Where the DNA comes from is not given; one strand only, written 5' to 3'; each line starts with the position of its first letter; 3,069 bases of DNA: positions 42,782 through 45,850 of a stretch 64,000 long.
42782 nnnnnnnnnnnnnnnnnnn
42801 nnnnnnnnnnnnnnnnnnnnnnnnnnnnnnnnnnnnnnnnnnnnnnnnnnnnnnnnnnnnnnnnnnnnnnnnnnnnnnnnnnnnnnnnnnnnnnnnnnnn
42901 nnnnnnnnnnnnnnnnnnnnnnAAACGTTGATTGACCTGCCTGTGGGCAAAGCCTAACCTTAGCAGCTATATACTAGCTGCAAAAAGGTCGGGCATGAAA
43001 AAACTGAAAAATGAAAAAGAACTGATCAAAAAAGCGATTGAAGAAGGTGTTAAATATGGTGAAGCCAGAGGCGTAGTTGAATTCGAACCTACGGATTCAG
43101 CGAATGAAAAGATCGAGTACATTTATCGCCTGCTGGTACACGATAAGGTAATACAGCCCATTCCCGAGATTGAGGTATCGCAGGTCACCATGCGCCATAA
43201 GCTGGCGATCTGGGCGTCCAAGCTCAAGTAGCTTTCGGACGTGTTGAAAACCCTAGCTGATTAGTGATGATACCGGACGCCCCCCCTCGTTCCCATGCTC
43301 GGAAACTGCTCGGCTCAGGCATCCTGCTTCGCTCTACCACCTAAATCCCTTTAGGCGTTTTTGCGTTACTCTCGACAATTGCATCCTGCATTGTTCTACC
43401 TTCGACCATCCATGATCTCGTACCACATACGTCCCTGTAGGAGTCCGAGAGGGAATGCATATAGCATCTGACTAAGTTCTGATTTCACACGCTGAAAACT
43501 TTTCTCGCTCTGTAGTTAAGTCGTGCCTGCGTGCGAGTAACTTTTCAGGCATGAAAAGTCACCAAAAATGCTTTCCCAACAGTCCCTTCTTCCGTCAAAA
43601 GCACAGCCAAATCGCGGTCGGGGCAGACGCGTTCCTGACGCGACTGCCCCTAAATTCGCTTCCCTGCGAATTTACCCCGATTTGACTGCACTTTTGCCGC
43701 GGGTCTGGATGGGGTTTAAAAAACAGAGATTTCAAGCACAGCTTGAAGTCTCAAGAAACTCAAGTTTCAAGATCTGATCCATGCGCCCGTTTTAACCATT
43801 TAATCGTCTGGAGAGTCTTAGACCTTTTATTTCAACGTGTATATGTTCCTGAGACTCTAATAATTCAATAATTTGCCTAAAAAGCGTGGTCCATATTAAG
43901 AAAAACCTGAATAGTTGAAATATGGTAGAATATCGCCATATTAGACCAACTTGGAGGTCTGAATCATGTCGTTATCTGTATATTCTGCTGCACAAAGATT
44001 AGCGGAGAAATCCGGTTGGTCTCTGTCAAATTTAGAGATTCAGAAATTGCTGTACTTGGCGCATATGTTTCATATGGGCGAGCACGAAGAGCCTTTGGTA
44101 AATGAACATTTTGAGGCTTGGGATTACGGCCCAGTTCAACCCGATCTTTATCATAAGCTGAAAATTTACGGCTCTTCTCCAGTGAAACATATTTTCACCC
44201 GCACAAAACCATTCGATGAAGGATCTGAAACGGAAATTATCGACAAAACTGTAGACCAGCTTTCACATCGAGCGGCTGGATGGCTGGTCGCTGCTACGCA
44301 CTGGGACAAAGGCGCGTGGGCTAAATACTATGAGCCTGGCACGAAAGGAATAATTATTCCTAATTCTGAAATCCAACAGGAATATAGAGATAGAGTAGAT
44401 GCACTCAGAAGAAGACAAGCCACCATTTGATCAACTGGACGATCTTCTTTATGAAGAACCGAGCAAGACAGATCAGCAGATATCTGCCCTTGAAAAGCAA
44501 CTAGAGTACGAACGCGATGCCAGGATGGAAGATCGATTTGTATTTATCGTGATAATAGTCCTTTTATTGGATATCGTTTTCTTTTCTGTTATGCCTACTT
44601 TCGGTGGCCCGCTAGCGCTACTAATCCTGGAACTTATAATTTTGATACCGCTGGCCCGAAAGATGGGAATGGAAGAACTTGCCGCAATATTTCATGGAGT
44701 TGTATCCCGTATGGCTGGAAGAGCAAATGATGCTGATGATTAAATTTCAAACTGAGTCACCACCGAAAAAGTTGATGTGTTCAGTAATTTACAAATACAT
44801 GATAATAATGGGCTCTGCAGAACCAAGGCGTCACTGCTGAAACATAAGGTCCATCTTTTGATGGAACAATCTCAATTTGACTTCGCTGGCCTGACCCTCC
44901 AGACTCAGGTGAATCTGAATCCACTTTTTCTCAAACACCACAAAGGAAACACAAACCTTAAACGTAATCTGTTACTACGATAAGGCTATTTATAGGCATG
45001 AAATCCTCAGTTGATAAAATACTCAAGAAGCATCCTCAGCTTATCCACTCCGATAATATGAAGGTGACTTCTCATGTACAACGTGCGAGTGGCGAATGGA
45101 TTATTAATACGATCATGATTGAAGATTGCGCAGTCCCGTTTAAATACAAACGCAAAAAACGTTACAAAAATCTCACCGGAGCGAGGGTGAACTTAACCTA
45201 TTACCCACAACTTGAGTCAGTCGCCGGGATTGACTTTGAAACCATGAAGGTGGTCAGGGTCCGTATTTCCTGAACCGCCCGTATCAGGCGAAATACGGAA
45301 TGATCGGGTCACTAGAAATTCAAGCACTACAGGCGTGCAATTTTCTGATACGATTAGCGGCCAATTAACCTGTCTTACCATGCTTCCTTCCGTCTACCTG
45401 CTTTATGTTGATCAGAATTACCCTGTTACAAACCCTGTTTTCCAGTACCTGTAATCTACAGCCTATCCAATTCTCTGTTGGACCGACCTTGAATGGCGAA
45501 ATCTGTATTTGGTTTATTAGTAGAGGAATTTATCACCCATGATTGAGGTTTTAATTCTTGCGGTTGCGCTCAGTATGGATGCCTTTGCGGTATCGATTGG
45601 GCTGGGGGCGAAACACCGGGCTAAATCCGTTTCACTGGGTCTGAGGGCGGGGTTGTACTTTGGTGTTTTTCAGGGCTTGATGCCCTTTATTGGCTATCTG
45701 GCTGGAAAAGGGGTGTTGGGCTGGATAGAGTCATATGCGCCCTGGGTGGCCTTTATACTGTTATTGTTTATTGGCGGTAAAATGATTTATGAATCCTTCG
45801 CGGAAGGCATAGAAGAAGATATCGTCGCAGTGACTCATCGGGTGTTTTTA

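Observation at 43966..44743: Panacea-domain (PanA-like) gene overlapping a small two-TM protein gene: candidate PanAT-type toxin-antitoxin or defence pair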

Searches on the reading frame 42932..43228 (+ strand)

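Call 3: search_protein_families(library=pfam, proteins=[window:42932-43228:+], max_evalue=1)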
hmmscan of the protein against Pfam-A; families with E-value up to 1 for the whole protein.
window:42932-43228:+ (99 aa): 3 families
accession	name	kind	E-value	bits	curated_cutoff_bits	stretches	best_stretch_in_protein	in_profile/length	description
PF16691.10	DUF5062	-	8.3e-32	109.6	27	1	24-97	1-74/83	Domain of unknown function (DUF5062)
PF02812.23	ELFV_dehydrog_N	-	0.04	14.1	25.3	1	32-71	59-97/129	Glu/Leu/Phe/Val dehydrogenase, dimerisation domain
PF08671.16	SinI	-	0.53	10.5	31.4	0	30-43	7-20/28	Anti-repressor SinI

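Call 4: search_protein_families(library=ncbifam, proteins=[window:42932-43228:+], max_evalue=1)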
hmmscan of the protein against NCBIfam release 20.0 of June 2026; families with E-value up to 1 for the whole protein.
window:42932-43228:+ (99 aa): 2 families
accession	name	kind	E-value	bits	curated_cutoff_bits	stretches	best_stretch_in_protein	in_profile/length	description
NF041069.1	IPMS_Sufob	equivalog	0.0034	16.7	600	1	23-67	102-147/371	isopropylmalate synthase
NF002088.0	PRK00915.1-5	equivalog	0.054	12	697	1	8-67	93-153/514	2-isopropylmalate synthase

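Call 5: search_protein_families(library=padloc, proteins=[window:42932-43228:+], max_evalue=1)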
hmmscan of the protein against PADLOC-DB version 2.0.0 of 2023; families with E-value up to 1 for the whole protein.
window:42932-43228:+ (99 aa): 0 families

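Call 6: search_protein_families(library=phrogs, proteins=[window:42932-43228:+], max_evalue=1)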
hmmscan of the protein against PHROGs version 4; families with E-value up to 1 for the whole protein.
window:42932-43228:+ (99 aa): 1 family
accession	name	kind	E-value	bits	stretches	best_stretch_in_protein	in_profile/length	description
phrog_18732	-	unknown function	0.27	12.5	0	30-52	36-58/104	-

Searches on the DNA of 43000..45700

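Call 59: search_rna_families(source=window, start=43000, end=45700, threshold=evalue, max_evalue=1)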
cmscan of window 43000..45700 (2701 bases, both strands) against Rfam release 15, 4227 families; matches with E-value up to 1: 0.
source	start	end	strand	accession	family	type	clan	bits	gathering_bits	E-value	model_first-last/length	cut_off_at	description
